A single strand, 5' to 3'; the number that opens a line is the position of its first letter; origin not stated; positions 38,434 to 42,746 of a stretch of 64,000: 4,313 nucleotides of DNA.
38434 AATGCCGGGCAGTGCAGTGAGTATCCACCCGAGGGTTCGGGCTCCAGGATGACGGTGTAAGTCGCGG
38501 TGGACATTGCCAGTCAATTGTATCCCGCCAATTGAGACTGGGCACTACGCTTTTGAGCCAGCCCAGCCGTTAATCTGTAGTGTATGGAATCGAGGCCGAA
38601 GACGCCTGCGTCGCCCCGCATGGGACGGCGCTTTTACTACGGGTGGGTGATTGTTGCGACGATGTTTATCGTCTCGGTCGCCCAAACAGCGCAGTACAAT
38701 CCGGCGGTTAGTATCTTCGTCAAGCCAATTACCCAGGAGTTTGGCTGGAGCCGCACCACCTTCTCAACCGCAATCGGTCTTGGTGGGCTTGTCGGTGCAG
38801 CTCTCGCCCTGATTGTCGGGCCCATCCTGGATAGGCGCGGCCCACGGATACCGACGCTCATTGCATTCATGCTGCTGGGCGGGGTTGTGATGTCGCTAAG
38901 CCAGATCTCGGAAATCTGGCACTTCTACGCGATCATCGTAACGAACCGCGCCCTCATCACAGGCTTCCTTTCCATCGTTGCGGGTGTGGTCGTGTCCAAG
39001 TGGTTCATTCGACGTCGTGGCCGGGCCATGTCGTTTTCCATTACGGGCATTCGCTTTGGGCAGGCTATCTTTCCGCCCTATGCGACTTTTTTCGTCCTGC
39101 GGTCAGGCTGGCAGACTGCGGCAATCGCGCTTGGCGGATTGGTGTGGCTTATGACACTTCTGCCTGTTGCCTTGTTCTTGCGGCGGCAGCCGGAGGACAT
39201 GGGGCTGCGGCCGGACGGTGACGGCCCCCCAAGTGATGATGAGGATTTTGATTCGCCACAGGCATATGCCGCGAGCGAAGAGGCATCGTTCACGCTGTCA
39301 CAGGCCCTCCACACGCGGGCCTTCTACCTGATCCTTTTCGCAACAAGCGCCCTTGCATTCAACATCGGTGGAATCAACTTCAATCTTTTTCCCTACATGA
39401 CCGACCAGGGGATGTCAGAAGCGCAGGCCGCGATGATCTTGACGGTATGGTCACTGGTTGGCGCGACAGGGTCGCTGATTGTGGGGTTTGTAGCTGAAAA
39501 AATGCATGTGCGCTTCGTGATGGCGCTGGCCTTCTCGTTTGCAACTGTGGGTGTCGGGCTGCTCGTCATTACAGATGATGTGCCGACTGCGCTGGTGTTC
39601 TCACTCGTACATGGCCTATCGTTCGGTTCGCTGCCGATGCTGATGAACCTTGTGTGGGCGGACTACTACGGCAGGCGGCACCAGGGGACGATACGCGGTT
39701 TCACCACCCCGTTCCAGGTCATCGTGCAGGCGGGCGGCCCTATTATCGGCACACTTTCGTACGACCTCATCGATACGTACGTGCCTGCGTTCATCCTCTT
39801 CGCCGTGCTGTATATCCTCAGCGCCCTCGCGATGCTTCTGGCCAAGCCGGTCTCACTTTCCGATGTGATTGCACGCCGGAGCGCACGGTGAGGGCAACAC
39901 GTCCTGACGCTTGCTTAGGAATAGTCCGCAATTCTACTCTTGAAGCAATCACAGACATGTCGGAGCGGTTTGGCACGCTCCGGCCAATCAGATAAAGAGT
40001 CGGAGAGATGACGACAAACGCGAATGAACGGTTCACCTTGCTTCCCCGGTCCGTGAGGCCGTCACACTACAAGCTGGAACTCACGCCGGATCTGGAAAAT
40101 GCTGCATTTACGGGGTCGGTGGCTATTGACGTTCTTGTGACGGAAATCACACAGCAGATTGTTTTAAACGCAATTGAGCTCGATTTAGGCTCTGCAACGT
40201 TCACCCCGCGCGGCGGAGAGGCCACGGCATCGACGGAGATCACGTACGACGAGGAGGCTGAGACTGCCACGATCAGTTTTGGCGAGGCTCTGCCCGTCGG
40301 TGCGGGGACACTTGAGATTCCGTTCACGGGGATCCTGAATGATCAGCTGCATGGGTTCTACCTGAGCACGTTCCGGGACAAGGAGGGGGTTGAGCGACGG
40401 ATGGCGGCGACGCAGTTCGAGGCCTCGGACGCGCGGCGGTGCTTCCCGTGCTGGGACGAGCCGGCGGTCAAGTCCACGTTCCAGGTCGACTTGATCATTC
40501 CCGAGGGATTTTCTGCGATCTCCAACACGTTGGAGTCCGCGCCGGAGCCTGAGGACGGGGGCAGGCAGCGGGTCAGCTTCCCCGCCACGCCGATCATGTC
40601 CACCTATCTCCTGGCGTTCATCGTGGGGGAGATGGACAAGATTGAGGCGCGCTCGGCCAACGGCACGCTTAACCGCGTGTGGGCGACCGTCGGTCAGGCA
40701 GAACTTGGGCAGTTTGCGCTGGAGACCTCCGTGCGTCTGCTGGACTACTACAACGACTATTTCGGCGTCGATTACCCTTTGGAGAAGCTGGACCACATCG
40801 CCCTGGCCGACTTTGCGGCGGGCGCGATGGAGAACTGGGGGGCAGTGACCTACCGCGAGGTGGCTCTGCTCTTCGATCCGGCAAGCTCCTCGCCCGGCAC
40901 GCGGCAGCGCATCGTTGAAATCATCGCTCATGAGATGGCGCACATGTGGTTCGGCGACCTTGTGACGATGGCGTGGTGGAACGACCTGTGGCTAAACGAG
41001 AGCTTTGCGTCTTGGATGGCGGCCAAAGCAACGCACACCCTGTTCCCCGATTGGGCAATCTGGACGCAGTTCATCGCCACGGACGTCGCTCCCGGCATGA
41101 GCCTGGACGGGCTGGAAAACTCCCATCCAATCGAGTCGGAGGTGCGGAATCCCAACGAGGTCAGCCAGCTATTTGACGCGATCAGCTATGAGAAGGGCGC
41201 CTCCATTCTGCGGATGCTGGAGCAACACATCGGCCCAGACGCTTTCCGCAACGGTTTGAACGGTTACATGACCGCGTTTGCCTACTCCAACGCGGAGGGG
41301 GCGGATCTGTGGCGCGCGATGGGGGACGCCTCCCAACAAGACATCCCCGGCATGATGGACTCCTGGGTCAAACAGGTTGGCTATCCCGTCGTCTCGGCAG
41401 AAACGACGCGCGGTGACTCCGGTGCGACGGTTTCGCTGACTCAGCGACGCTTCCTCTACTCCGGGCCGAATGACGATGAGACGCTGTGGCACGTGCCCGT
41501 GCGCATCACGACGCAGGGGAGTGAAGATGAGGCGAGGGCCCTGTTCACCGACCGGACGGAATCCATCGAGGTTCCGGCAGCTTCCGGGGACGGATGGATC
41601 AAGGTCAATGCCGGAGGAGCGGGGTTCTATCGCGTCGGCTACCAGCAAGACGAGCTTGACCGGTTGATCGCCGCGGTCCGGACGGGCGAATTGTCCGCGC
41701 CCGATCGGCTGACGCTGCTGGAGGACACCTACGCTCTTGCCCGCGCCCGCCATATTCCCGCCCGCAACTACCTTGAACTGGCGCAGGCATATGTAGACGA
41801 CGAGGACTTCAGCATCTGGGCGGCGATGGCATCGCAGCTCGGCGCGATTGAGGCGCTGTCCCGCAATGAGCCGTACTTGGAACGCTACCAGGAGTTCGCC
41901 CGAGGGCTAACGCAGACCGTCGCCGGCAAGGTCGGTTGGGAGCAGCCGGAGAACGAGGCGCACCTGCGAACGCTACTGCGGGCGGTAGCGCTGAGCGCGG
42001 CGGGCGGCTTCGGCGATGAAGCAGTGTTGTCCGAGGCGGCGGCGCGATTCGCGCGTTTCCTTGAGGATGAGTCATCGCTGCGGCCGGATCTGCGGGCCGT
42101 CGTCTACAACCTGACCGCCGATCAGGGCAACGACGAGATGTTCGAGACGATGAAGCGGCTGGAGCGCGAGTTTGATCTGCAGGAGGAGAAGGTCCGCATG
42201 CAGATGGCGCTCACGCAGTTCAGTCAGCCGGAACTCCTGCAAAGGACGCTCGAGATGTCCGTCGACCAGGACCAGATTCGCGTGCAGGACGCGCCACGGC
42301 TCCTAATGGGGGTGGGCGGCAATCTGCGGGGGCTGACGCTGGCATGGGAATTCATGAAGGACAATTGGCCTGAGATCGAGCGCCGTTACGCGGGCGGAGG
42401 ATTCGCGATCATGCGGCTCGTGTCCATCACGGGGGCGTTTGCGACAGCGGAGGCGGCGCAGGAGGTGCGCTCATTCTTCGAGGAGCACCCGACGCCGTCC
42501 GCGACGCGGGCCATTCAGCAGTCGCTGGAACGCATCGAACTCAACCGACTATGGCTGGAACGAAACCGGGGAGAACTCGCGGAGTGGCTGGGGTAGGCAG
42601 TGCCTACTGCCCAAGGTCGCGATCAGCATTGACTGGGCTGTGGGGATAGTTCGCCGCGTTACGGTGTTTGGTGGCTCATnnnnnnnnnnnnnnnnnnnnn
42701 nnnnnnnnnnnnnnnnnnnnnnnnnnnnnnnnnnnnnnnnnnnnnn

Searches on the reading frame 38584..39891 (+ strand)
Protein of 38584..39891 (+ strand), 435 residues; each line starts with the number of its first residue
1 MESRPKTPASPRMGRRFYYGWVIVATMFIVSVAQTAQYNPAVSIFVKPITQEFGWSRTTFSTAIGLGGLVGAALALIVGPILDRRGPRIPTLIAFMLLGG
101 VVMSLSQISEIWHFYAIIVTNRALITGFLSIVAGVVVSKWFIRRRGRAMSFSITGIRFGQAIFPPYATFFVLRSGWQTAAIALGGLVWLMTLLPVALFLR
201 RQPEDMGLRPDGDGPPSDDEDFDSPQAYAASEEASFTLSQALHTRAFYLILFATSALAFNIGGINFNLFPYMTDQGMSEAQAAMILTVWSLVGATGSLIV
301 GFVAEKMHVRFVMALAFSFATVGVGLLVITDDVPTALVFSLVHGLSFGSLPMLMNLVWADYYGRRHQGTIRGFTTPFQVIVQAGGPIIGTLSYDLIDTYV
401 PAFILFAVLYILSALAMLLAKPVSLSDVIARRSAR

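Call 72: search_protein_families(library=pfam, proteins=[window:38584-39891:+], max_evalue=0.00001)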
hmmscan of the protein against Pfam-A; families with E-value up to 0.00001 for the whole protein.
window:38584-39891:+ (435 aa): 2 families
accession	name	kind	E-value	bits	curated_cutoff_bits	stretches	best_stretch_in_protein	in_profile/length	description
PF07690.21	MFS_1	-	7.2e-51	173.6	33.4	2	28-386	3-347/347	Major Facilitator Superfamily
PF03137.26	OATP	-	3e-06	26.3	25.8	0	230-329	278-379/545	Organic Anion Transporter Polypeptide (OATP) family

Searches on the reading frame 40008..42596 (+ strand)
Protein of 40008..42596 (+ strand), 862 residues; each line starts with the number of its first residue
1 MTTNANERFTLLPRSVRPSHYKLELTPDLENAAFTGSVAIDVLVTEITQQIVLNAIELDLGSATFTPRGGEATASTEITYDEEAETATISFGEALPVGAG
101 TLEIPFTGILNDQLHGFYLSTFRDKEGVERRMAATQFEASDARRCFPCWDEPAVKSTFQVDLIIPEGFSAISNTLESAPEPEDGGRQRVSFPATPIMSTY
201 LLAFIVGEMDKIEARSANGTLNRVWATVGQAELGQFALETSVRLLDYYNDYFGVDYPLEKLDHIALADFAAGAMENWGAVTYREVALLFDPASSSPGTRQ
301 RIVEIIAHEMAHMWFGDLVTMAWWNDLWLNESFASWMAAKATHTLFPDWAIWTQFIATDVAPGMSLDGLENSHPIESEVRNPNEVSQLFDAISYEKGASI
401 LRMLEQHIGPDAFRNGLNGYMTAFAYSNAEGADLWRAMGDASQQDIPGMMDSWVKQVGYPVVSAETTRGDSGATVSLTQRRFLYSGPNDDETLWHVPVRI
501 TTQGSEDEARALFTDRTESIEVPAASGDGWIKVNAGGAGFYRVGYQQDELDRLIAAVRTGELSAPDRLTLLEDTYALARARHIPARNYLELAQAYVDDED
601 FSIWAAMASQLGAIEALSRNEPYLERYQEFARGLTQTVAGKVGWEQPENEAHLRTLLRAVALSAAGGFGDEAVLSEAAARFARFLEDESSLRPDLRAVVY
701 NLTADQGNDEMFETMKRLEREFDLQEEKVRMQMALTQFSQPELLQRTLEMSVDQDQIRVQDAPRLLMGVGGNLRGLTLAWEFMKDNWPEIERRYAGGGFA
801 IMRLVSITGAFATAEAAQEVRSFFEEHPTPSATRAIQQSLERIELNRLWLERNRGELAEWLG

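Call 72: search_protein_families(library=pfam, proteins=[window:40008-42596:+], max_evalue=0.00001)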
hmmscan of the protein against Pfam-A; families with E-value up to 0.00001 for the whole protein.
window:40008-42596:+ (862 aa): 3 families
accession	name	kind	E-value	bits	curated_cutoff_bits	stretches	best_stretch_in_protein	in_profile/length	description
PF01433.26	Peptidase_M1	-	2.9e-84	282.5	27.7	1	236-453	1-218/218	Peptidase family M1 domain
PF11838.14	ERAP1_C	-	5.1e-79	266.4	38.2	1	530-844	1-317/318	ERAP1-like C-terminal domain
PF17900.6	Peptidase_M1_N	-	7.2e-46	157.1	25.8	1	18-201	2-186/186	Peptidase M1 N-terminal domain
